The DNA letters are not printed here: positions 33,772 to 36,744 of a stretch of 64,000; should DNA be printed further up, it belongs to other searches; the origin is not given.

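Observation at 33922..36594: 890-aa secreted aromatic/Asp-rich protein of no recognisable family, co-transcribed with paralog P1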

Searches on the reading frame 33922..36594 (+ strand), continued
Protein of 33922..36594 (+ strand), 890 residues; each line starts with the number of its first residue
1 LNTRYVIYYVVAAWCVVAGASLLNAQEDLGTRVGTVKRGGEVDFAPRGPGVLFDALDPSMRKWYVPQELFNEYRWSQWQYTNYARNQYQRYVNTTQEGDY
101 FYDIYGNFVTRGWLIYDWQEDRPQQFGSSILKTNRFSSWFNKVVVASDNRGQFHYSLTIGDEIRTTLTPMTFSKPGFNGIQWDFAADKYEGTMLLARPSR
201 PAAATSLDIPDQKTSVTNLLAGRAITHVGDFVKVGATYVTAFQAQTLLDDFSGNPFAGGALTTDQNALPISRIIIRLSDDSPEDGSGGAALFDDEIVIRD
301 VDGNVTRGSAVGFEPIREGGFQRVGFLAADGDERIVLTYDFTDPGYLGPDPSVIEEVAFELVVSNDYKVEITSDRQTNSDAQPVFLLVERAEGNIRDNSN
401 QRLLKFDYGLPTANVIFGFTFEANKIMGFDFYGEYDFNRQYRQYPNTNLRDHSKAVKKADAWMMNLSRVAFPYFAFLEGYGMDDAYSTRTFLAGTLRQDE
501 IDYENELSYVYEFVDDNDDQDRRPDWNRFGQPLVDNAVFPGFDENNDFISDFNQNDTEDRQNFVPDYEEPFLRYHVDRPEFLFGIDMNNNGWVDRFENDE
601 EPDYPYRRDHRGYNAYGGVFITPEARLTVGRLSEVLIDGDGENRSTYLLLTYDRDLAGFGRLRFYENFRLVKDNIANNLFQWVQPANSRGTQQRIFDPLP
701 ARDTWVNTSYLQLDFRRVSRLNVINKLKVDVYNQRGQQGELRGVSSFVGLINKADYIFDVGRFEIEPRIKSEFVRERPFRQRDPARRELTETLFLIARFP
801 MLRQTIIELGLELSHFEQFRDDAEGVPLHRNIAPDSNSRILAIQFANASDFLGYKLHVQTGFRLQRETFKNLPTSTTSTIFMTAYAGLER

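Call 86: search_protein_families(library=ncbifam, proteins=[L089:9042-9974:+, L089:10001-13024:+, L089:13027-16164:+, L089:7362-9032:+, L091:15807-16595:+, L027:17781-19790:+], max_evalue=1)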
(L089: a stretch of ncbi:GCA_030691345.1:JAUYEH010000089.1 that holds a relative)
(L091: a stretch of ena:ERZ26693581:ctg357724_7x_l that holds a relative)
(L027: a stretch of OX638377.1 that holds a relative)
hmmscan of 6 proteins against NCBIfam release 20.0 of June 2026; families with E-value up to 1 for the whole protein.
L089:9042-9974:+ (310 aa): 4 families
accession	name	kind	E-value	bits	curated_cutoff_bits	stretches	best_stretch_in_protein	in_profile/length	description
NF033709.1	PorV_fam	subfamily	2.8e-15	56.7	90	2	24-183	6-176/326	PorV/PorQ family protein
NF033711.1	T9SS_PorQ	equivalog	1.8e-08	33.8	220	1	24-84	28-89/335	type IX secretion system protein PorQ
NF052325.1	PorVQ2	equivalog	4.6e-07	29.1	325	1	20-78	25-84/354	putative type IX sorting system protein PorV2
TIGR03519.1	T9SS_PorP_fam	subfamily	0.0013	18.2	90.55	1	48-122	32-106/292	PorP/SprF family type IX secretion system membrane protein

L089:10001-13024:+ (1007 aa): 0 families

L089:13027-16164:+ (1045 aa): 16 families
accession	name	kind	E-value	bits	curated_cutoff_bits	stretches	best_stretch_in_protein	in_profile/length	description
TIGR02795.1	tol_pal_ybgF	equivalog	3.7e-56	188.9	90.1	8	800-899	10-109/119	tol-pal system protein YbgF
TIGR03302.1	OM_YfiO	subfamily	3.2e-42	144.7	81.4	9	80-196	33-157/239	outer membrane protein assembly factor BamD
NF052312.1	T9SS_PorW_SprE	equivalog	8.2e-25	87.5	250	6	577-778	117-313/716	type IX secretion system periplasmic lipoprotein PorW/SprE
NF040959.1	MamA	equivalog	1.6e-20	73.5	200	4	437-548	91-196/204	magnetosome protein MamA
NF008068.0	PRK10803.1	equivalog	7.1e-13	49.1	383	3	774-868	162-256/263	cell division protein CpoB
NF053852.1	vesicle_Bd0635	exception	1e-12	48.2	250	2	953-1030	137-214/223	CpoB-like predatory vesicle lipoprotein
NF047507.1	TPR_BatC_Lepto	exception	4.3e-11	42.7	175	4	833-950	28-140/214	TPR repeat-containing protein BatC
NF033762.1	social_mot_Tgl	equivalog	2e-07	30.6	225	2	742-897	16-167/252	social motility TPR repeat lipoprotein Tgl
NF047481.1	lipo_LIC12587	subfamily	6.6e-05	22.4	200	1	461-524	65-127/213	LIC12587 family lipoprotein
NF033920.0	C39_PA2778_fam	equivalog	0.0015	18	150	1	720-811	158-243/255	PA2778 family cysteine peptidase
TIGR00756.2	PPR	repeat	0.0018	18.3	20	0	270-287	8-25/35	pentatricopeptide repeat protein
NF052415.1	T3SS_chap_SctY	equivalog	0.0076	16.8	70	1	652-741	15-100/106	type III secretion apparatus assembly chaperone SctY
NF011886.0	PRK15359.1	equivalog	0.032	14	146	1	28-132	26-127/144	type III secretion system chaperone protein SscB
NF002725.1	PRK02603.1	equivalog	0.052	13.6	143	1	460-520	41-101/173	photosystem I assembly protein Ycf3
TIGR03504.1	FimV_Cterm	subfamily_domain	0.19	11.8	30.65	0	998-1020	6-28/44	FimV/HubP family polar landmark protein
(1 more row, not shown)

L089:7362-9032:+ (556 aa): 7 families
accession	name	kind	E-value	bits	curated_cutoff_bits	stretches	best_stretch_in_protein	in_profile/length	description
NF033707.1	T9SS_sortase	equivalog_domain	1.3e-06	26.4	420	1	450-539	998-1078/1095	type IX secretion system sortase PorU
TIGR04131.1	Bac_Flav_CTERM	domain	6.7e-05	23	35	1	455-538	4-71/85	T9SS type B sorting domain-containing protein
TIGR04183.1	Por_Secre_tail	domain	0.00047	20.1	23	1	475-536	12-58/72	T9SS type A sorting domain-containing protein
NF009452.0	PRK12812.1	equivalog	0.04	13.1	258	1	471-535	141-203/289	flagellar basal body rod modification protein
NF053608.1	Lsa66_OmpA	equivalog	0.055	11.9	700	1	514-537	204-227/581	fibronectin-binding adhesin Lsa66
NF005176.1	PRK06655.1-1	equivalog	0.061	13.2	230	1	484-543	99-154/197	flagellar hook assembly protein FlgD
NF009276.0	PRK12633.1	equivalog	0.085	12.6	383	1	485-536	132-179/234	flagellar basal body rod modification protein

L091:15807-16595:+ (262 aa): 0 families

L027:17781-19790:+ (670 aa): 0 families

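Call 87: search_protein_families(library=pfam, proteins=[L089:9042-9974:+, L089:10001-13024:+, L089:13027-16164:+, L091:15807-16595:+, L091:10001-12613:+], max_evalue=1)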
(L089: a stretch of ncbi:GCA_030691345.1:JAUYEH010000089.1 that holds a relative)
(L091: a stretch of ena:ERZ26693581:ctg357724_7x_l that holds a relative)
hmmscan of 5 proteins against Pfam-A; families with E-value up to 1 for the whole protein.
L089:9042-9974:+ (310 aa): 1 family
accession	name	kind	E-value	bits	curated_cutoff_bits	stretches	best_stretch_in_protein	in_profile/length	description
PF11751.14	PorP_SprF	-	0.0011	19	22.3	1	48-308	15-273/273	Type IX secretion system membrane protein PorP/SprF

L089:10001-13024:+ (1007 aa): 0 families

L089:13027-16164:+ (1045 aa): 29 families (the best 25 are shown)
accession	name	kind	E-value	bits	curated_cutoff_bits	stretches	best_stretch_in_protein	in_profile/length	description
PF13174.12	TPR_6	-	1.6e-47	157.3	26.3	9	193-221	2-30/33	Tetratricopeptide repeat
PF07719.23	TPR_2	-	5.1e-40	132.7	27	7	262-290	1-29/34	Tetratricopeptide repeat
PF13432.12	TPR_16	-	3.4e-33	114.1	32.7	5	801-862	6-64/65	Tetratricopeptide repeat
PF13428.12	TPR_14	-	9.4e-27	91.2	23.5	2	264-294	3-33/44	Tetratricopeptide repeat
PF00515.34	TPR_1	-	4.1e-23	80.6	27.8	4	82-104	3-25/34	Tetratricopeptide repeat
PF13181.12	TPR_8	-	3.8e-22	77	25.7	4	82-104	3-25/34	Tetratricopeptide repeat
PF13424.12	TPR_12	-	8.9e-22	77.5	30.1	4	185-222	39-76/77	Tetratricopeptide repeat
PF12895.13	ANAPC3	-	1.3e-18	67.5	27.2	5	439-515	10-80/82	Anaphase-promoting complex, cyclosome, subunit 3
PF14559.12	TPR_19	-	4.5e-15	56.2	25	3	190-222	24-56/68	Tetratricopeptide repeat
PF13525.12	YfiO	-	4.2e-12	46.7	25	5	801-910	14-134/203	Outer membrane lipoprotein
PF13176.12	TPR_7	-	4.1e-11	42.5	27.9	2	269-290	6-27/36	Tetratricopeptide repeat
PF13374.12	TPR_10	-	3.1e-07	30.6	27.5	2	267-291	7-31/42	Tetratricopeptide repeat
PF13371.12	TPR_9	-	1.8e-06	28.3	35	0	604-630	31-57/73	Tetratricopeptide repeat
PF13414.12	TPR_11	-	1.5e-05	25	26.8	2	270-290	2-22/42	TPR repeat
PF20308.4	TPR-S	-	0.00011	23.1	27.6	0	969-1039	1-63/102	Tetratricopeptide Repeats-Sensor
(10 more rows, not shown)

L091:15807-16595:+ (262 aa): 1 family
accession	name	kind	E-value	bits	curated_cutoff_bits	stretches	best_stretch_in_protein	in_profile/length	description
PF17843.6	MycE_N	-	0.003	18.6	27.3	1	209-255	27-73/111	MycE methyltransferase N-terminal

L091:10001-12613:+ (870 aa): 1 family
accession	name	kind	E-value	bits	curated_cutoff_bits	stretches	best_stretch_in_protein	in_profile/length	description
PF21620.4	SlpA_C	-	0.00031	19.7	35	1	379-469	232-307/656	S-layer protein SlpA, beta-barrel domain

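Call 91: find_encoding_contigs(protein=P0408, flank=10000, max_places=1)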
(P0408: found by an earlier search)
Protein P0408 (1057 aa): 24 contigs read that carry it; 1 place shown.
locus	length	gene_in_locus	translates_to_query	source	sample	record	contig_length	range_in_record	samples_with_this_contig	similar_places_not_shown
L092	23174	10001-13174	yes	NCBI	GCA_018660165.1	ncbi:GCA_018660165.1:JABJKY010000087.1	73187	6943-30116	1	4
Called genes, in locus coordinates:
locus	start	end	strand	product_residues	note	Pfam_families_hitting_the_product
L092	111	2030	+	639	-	PF13585:CHU_C (faint), PF13860:FlgD_ig, PF18962:Por_Secre_tail (weak)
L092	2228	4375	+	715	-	PF00754:F5_F8_type_C (weak), PF13585:CHU_C (faint)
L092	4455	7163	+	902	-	-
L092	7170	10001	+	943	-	-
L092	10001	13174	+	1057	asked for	-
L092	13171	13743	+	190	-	-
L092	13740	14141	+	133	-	-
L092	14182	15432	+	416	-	PF13709:DUF4159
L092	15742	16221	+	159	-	PF01618:MotA_ExbB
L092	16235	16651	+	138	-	PF02472:ExbD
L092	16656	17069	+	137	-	PF02472:ExbD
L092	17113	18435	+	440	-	PF14238:DUF4340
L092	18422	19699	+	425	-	-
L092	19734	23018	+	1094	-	PF00515:TPR_1 (faint), PF07719:TPR_2 (faint), PF12895:ANAPC3 (faint), PF13432:TPR_16 (weak), PF13525:YfiO, PF14559:TPR_19 (weak), PF13432:TPR_16 (weak), PF13525:YfiO (weak), +7 more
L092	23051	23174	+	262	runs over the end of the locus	-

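Call 92: find_encoding_contigs(protein=P0284, flank=10000, max_places=1)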
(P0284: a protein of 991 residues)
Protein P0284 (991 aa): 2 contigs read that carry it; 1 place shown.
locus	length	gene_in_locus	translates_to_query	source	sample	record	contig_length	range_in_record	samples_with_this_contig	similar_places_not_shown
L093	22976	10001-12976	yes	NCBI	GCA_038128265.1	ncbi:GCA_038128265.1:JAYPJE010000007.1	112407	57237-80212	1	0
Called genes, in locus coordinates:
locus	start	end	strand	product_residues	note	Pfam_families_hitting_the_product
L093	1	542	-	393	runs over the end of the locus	PF13709:DUF4159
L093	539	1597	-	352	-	-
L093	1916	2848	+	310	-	PF06452:CBM9_1 (weak)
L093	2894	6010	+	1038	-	-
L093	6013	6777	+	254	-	-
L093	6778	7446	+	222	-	-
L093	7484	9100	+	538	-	-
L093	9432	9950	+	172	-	-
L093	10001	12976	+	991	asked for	-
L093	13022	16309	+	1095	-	-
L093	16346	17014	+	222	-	PF01618:MotA_ExbB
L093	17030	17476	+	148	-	PF02472:ExbD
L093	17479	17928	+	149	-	PF02472:ExbD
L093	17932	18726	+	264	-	-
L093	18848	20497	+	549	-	PF00639:Rotamase (faint), PF13145:Rotamase_2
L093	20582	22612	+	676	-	-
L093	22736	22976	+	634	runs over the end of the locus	PF20581:DUF6785, PF20580:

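Call 93: find_encoding_contigs(protein=P0282, flank=10000, max_places=1)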
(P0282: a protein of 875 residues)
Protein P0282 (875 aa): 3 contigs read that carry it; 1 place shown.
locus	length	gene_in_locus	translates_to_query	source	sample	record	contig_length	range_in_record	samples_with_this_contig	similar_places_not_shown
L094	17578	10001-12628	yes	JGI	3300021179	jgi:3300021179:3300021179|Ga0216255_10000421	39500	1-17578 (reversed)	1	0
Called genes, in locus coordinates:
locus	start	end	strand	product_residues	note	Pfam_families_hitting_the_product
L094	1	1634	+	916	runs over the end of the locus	PF00963:Cohesin, PF18998:Flg_new_2 (faint), PF18962:Por_Secre_tail (weak), PF13860:FlgD_ig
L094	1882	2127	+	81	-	-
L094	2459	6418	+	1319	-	-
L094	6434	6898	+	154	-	PF18962:Por_Secre_tail (weak), PF13860:FlgD_ig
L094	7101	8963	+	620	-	-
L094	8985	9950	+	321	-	PF11751:PorP_SprF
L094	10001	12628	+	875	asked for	PF21620:SlpA_C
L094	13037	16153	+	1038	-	PF00515:TPR_1 (faint), PF13174:TPR_6 (weak), PF13525:YfiO (weak), PF13432:TPR_16 (weak), PF13525:YfiO (weak), PF14559:TPR_19 (weak), PF13174:TPR_6 (weak), PF13424:TPR_12 (weak), +21 more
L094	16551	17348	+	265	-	PF01618:MotA_ExbB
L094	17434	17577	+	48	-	?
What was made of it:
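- On SlpA/OmpM family: One relative has a recorded hit (call 93).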

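Call 95: search_protein_families(library=ncbifam, proteins=[L093:17932-18726:+, L093:13022-16309:+, L092:17113-18435:+, L092:18422-19699:+, L093:20582-22612:+, L093:6778-7446:+, L093:9432-9950:+, L092:13171-13743:+, L093:1916-2848:+, L093:16346-17014:+], max_evalue=0.1)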
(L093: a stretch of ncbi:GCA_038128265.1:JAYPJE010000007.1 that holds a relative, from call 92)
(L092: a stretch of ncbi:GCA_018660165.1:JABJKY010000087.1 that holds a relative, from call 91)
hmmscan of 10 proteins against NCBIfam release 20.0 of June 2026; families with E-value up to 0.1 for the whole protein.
L093:17932-18726:+ (264 aa): 0 families

L093:13022-16309:+ (1095 aa): 16 families
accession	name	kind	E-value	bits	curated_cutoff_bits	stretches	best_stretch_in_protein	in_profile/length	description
TIGR02795.1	tol_pal_ybgF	equivalog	2.4e-69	231.4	90.1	9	851-950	17-116/119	tol-pal system protein YbgF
TIGR03302.1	OM_YfiO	subfamily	8.2e-41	140.1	81.4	7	851-997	48-211/239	outer membrane protein assembly factor BamD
NF052312.1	T9SS_PorW_SprE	equivalog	7.2e-35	120.8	250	4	488-740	106-349/716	type IX secretion system periplasmic lipoprotein PorW/SprE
NF008068.0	PRK10803.1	equivalog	3.5e-25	89.5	383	3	851-950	158-257/263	cell division protein CpoB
TIGR02917.1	PEP_TPR_lipo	equivalog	1.2e-19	69.8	312.2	4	763-1072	364-667/899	XrtA/PEP-CTERM system TPR-repeat protein PrsT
NF040959.1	MamA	equivalog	8.7e-17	61.2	200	2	146-246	104-198/204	magnetosome protein MamA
NF047507.1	TPR_BatC_Lepto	exception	2e-13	50.3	175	2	108-221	30-133/214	TPR repeat-containing protein BatC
NF033920.0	C39_PA2778_fam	equivalog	2.1e-12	47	150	0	850-931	170-240/255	PA2778 family cysteine peptidase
TIGR02552.1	LcrH_SycD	equivalog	1.2e-10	41.2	104.8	2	492-590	24-119/136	SycD/LcrH family type III secretion system chaperone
TIGR02521.1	type_IV_pilW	equivalog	3.4e-08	33.3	154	0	483-517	166-200/234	type IV pilus biogenesis/stability protein PilW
NF008755.0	PRK11788.1-3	equivalog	2.1e-07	30.6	430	2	770-1006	45-267/388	lipopolysaccharide assembly protein LapB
NF047558.1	TPR_END_plus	domain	1.1e-05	25.3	32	0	186-216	1-31/56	TPR end-of-group domain-containing protein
NF033762.1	social_mot_Tgl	equivalog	4.9e-05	22.8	225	1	157-216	108-168/252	social motility TPR repeat lipoprotein Tgl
NF011886.0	PRK15359.1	equivalog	0.00032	20.5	146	0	988-1067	9-85/144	type III secretion system chaperone protein SscB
NF052415.1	T3SS_chap_SctY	equivalog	0.00076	20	70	0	558-621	41-104/106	type III secretion apparatus assembly chaperone SctY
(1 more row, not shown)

L092:17113-18435:+ (440 aa): 0 families

L092:18422-19699:+ (425 aa): 34 families (the best 25 are shown)
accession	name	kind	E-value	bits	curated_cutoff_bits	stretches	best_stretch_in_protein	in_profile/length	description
TIGR02521.1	type_IV_pilW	equivalog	5.9e-48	163.5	154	5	191-355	33-199/234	type IV pilus biogenesis/stability protein PilW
NF040959.1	MamA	equivalog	3.7e-43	147.4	200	4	100-250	50-200/204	magnetosome protein MamA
TIGR02917.1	PEP_TPR_lipo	equivalog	1.2e-36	125.9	312.2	4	126-283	741-897/899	XrtA/PEP-CTERM system TPR-repeat protein PrsT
NF033762.1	social_mot_Tgl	equivalog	1e-29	103.7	225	4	101-247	45-197/252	social motility TPR repeat lipoprotein Tgl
TIGR02552.1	LcrH_SycD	equivalog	4.2e-24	84.8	104.8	5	204-290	33-119/136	SycD/LcrH family type III secretion system chaperone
NF033920.0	C39_PA2778_fam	equivalog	1.7e-21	76.8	150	4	50-150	153-253/255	PA2778 family cysteine peptidase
NF033758.1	gliding_GltE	equivalog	7e-21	74.7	225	3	141-410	72-325/411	adventurous gliding motility TPR repeat lipoprotein GltE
NF047507.1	TPR_BatC_Lepto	exception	5e-19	68.6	175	4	124-195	62-136/214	TPR repeat-containing protein BatC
NF002725.1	PRK02603.1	equivalog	6.3e-19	68.6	143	4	167-240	47-123/173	photosystem I assembly protein Ycf3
TIGR00990.1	3a0801s09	subfamily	1.9e-17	63.2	757.25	2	85-249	329-493/615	mitochondrial import receptor subunit TOM70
NF008391.2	PRK11189.1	equivalog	8.7e-16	58.3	250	3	151-246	61-156/297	lipoprotein NlpI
TIGR00540.1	TPR_hemY_coli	hypoth_equivalog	2.4e-15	56.2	142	3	284-346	319-380/385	heme biosynthesis-associated TPR protein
NF008520.0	PRK11447.1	equivalog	3e-15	55.1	858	2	152-407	234-493/1157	cellulose synthase complex outer membrane protein BcsC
NF047558.1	TPR_END_plus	domain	1.2e-14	53.9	32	0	191-221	1-31/56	TPR end-of-group domain-containing protein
TIGR04510.1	mod_pep_cyc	subfamily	1.3e-13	50.4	400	2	294-356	401-463/814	putative peptide modification system cyclase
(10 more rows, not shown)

L093:20582-22612:+ (676 aa): 0 families

L093:6778-7446:+ (222 aa): 0 families

L093:9432-9950:+ (172 aa): 2 families
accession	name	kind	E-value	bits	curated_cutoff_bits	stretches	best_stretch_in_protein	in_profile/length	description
NF033709.1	PorV_fam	subfamily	4.6e-08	33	90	2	2-77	115-198/326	PorV/PorQ family protein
NF033711.1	T9SS_PorQ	equivalog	0.078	12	220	0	2-66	133-193/335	type IX secretion system protein PorQ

L092:13171-13743:+ (190 aa): 1 family
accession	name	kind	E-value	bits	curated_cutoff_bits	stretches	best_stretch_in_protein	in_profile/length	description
NF006948.0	PRK09430.1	equivalog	0.027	14.1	162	1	8-64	16-69/267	co-chaperone DjlA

L093:1916-2848:+ (310 aa): 0 families

L093:16346-17014:+ (222 aa): 11 families
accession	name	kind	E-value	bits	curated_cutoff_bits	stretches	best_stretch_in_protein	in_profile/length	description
TIGR02796.1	tolQ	equivalog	2.9e-28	99.1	221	1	17-212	17-214/216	protein TolQ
TIGR02797.1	exbB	equivalog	1.3e-19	70.9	206.2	1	17-202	17-198/211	tonB-system energizer ExbB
NF007722.0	PRK10414.1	equivalog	4.9e-16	59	402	1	117-199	125-206/244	tol-pal system-associated acyl-CoA thioesterase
NF008066.0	PRK10801.1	equivalog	1.3e-14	54.3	403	1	115-210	120-215/230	Tol-Pal system protein TolQ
TIGR02805.1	exbB2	equivalog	9.7e-14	51.7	135.35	1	118-195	51-128/138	TonB-system energizer ExbB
NF006284.1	PRK08456.1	equivalog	0.00011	21.4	380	1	99-181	121-197/252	flagellar motor stator protein MotA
NF006527.0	PRK08990.1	equivalog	0.00025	20.4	341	1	125-181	143-194/254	flagellar motor protein PomA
NF005997.1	PRK08124.1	equivalog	0.0015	17.6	340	1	124-202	146-217/259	flagellar motor stator protein MotA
NF005237.0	PRK06743.1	equivalog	0.0038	16.6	373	1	104-202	145-232/277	flagellar motor protein MotP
TIGR03818.1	MotA1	equivalog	0.021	13.9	303.8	1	71-182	117-218/282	flagellar motor stator protein MotA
NF006583.0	PRK09109.1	equivalog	0.035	13.2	237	1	127-180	148-196/246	flagellar motor protein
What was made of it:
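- The PorW/SprE similarity of the TPR protein is sub-threshold and weaker than its generic YbgF/BamD TPR hits (calls 86, 95).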
